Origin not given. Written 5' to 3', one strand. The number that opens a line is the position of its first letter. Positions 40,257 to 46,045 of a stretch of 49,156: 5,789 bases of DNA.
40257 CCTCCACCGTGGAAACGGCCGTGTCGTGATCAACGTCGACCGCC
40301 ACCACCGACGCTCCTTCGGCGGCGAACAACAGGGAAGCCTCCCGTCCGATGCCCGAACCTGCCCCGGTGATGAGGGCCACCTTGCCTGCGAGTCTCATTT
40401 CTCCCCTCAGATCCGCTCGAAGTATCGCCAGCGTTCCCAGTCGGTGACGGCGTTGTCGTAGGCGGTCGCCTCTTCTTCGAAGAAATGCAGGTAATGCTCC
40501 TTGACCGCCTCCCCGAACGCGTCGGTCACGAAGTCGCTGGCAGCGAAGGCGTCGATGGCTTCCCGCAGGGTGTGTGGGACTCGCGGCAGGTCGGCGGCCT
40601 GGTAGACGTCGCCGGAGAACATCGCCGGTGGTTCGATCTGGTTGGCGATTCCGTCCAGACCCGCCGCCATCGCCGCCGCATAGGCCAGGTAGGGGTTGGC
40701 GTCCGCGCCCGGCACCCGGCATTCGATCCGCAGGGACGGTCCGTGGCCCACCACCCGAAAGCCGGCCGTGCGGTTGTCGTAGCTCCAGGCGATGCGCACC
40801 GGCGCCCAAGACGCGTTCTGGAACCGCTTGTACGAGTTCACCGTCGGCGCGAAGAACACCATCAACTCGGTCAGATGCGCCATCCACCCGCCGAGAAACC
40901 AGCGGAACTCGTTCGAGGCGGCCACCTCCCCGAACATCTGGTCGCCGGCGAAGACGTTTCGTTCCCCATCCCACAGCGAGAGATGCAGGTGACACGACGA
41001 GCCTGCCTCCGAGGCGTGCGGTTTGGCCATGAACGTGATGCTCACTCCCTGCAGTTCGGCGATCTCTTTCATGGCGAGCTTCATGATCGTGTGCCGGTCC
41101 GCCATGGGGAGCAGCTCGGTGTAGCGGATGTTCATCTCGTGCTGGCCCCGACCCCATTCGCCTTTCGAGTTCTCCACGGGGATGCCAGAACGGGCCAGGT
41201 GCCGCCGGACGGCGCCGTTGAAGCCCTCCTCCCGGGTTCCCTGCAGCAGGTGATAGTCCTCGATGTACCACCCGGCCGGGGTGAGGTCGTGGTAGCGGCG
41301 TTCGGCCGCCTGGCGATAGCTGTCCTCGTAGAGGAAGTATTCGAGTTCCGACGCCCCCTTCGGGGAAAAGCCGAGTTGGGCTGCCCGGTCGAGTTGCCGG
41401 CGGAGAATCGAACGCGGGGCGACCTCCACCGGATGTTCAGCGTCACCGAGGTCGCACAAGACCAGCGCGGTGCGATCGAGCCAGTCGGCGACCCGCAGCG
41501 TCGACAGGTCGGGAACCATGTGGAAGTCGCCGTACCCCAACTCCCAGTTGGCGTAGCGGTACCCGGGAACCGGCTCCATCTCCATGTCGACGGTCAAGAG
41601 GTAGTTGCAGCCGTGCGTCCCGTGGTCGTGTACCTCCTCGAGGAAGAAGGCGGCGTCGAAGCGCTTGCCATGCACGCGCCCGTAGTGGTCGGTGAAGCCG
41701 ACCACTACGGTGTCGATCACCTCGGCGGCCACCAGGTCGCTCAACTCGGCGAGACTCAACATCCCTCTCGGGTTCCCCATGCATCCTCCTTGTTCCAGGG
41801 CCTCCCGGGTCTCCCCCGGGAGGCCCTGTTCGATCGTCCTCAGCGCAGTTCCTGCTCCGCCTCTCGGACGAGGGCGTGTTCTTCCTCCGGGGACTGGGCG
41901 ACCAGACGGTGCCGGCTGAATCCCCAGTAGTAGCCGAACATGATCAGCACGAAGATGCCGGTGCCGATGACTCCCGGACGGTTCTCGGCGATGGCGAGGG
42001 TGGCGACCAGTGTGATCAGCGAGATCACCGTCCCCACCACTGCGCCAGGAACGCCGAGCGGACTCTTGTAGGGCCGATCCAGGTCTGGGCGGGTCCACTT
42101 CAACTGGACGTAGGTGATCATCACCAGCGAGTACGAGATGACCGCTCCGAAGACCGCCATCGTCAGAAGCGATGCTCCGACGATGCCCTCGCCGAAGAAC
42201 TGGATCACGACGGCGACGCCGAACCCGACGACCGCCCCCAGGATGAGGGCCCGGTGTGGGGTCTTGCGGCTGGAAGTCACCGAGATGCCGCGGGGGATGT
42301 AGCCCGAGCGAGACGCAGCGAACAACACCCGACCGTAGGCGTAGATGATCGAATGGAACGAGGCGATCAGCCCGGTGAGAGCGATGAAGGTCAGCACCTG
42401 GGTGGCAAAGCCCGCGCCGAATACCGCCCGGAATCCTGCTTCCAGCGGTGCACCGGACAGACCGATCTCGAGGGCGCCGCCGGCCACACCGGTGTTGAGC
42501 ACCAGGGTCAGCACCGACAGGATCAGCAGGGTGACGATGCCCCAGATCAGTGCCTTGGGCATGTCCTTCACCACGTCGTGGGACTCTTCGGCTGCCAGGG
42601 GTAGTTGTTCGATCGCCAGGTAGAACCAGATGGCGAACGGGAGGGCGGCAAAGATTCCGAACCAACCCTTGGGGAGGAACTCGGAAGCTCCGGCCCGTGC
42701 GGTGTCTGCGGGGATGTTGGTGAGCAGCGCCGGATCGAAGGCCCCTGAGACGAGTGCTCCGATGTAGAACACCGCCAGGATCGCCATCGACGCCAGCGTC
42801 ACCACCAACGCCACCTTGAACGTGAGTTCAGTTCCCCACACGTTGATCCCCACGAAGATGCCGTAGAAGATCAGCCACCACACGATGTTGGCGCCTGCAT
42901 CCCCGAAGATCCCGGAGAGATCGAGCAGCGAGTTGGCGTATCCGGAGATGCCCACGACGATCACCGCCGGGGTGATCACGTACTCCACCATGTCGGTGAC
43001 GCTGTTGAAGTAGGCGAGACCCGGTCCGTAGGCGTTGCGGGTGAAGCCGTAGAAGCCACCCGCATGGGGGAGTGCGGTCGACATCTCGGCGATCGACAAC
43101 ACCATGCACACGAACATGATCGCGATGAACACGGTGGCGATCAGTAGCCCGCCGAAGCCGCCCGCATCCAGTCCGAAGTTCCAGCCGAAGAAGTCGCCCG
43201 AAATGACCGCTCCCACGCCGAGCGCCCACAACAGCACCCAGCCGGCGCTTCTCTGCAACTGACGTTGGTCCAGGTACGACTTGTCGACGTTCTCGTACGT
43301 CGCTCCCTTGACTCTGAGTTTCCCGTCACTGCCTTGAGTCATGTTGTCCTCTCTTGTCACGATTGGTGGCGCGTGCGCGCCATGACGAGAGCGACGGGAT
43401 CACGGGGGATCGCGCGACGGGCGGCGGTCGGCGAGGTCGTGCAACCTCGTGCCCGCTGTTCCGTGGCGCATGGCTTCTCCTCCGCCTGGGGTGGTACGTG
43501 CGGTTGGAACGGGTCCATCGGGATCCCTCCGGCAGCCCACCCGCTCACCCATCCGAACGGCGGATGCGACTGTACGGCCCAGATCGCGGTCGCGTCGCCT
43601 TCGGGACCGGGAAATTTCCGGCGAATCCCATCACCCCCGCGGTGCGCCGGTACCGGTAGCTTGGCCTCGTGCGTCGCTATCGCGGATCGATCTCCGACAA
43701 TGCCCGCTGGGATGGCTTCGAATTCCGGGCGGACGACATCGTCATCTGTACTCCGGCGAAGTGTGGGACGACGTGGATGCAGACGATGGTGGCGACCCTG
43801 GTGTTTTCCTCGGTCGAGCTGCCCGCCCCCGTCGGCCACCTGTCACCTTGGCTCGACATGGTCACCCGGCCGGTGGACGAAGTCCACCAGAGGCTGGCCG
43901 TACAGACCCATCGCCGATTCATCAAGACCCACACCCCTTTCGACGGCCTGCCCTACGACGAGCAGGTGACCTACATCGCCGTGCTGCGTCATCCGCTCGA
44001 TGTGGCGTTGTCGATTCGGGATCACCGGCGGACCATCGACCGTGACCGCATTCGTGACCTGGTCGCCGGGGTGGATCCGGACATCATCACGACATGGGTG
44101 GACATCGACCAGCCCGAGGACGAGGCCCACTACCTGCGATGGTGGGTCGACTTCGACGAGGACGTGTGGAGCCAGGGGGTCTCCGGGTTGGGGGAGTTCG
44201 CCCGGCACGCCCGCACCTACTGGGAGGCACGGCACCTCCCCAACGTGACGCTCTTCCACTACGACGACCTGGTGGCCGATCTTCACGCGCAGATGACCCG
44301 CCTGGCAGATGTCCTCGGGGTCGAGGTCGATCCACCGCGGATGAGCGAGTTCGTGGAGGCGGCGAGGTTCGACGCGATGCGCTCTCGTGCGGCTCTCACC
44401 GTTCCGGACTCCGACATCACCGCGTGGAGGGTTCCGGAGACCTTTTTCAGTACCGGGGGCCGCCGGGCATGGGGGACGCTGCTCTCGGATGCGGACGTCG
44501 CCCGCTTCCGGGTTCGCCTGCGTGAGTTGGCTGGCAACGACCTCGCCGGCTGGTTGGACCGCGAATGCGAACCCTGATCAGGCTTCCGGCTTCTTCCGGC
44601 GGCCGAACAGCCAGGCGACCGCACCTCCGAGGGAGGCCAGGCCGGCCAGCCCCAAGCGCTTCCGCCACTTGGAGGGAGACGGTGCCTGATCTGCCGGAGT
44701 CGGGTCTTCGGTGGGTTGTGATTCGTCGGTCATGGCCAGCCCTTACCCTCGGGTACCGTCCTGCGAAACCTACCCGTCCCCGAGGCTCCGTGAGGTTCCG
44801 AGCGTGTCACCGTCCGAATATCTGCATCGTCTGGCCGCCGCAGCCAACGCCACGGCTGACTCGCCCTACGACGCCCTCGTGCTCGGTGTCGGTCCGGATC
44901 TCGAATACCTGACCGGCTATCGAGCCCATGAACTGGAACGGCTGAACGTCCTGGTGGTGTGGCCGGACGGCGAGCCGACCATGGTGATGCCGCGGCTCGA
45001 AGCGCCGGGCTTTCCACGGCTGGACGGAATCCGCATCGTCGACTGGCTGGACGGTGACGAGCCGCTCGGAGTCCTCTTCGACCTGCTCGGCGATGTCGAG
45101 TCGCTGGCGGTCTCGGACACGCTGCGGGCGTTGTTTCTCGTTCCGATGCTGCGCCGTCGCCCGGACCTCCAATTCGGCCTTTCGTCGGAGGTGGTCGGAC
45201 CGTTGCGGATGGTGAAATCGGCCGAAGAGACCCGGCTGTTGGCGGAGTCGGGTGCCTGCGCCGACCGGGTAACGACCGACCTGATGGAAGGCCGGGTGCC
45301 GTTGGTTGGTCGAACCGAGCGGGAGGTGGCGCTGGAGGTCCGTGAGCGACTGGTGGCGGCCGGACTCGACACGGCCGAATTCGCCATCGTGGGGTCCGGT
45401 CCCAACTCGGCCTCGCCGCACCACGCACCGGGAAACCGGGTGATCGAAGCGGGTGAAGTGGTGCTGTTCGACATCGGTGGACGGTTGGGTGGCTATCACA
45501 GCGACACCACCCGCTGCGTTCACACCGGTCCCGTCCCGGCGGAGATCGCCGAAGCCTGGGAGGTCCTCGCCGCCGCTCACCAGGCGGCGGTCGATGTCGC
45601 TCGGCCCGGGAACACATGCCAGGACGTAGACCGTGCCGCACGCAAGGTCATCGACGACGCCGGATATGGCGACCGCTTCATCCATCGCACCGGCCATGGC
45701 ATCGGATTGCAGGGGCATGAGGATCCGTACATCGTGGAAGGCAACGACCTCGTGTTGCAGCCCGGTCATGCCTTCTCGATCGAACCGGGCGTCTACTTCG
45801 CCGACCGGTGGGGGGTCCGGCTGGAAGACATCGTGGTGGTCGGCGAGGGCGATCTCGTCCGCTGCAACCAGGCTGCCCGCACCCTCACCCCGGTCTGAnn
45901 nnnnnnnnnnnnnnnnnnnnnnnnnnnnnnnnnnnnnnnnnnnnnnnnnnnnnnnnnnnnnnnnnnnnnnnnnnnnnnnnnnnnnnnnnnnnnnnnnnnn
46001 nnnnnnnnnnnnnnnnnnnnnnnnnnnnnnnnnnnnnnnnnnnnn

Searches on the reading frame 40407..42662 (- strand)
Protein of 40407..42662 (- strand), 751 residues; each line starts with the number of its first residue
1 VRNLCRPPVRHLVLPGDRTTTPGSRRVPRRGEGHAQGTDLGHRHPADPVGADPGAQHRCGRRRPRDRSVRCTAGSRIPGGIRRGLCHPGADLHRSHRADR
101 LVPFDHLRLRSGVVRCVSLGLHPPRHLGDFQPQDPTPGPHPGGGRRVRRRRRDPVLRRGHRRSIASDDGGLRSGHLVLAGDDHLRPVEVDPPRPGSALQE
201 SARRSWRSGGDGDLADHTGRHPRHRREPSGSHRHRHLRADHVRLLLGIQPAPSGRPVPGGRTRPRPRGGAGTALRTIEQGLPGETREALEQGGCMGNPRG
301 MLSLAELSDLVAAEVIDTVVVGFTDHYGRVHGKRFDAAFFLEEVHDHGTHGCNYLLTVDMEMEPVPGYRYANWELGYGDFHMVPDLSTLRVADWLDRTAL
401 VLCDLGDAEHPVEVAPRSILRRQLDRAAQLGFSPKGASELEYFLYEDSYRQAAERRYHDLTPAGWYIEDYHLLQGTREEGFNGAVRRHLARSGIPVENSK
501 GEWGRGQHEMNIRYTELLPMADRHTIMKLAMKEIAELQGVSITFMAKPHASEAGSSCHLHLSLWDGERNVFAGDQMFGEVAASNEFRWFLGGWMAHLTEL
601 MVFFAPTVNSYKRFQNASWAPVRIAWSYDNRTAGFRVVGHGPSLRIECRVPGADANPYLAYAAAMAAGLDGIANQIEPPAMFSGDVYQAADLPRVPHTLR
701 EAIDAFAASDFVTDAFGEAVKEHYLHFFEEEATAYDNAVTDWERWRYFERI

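Call 92: search_protein_families(library=pfam, proteins=[window:40407-42662:-], max_evalue=0.00001)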
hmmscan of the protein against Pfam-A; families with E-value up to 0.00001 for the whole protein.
window:40407-42662:- (751 aa): 1 family
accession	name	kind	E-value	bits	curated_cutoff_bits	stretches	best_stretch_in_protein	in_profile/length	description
PF00120.29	Gln-synt_C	-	9.2e-96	321.3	24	1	414-747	2-344/344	Glutamine synthetase, catalytic domain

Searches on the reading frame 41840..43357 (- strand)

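Call 92: search_protein_families(library=pfam, proteins=[window:41840-43357:-], max_evalue=0.00001)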
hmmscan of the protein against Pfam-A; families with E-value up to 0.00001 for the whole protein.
window:41840-43357:- (505 aa): 2 families
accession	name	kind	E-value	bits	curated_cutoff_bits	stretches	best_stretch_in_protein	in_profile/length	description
PF13520.12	AA_permease_2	-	6.6e-35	121.3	27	1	42-473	5-422/427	Amino acid permease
PF00324.27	AA_permease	-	5.8e-34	118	24.6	1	52-471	12-442/470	Amino acid permease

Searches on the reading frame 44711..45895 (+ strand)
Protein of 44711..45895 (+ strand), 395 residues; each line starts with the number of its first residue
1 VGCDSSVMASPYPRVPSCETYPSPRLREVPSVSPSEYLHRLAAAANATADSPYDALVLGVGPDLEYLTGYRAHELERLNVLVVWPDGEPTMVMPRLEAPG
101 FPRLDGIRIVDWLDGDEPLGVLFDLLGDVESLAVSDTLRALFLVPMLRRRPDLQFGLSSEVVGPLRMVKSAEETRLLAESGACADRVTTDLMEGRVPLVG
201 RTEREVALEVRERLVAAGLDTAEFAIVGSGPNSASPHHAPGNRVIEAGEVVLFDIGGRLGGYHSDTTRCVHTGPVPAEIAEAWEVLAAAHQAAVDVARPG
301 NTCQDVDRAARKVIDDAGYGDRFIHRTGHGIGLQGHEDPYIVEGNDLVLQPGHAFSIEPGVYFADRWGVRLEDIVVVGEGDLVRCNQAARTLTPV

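Call 68: search_protein_families(library=pfam, proteins=[window:44711-45895:+], max_evalue=0.01)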
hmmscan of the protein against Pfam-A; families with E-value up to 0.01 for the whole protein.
window:44711-45895:+ (395 aa): 2 families
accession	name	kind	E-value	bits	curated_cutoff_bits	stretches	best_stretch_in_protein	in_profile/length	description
PF00557.29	Peptidase_M24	-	3.2e-58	197.3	23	1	177-379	3-208/208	Metallopeptidase family M24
PF01321.24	Creatinase_N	-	9.7e-06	26.6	22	1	40-168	1-128/128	Creatinase/Prolidase N-terminal domain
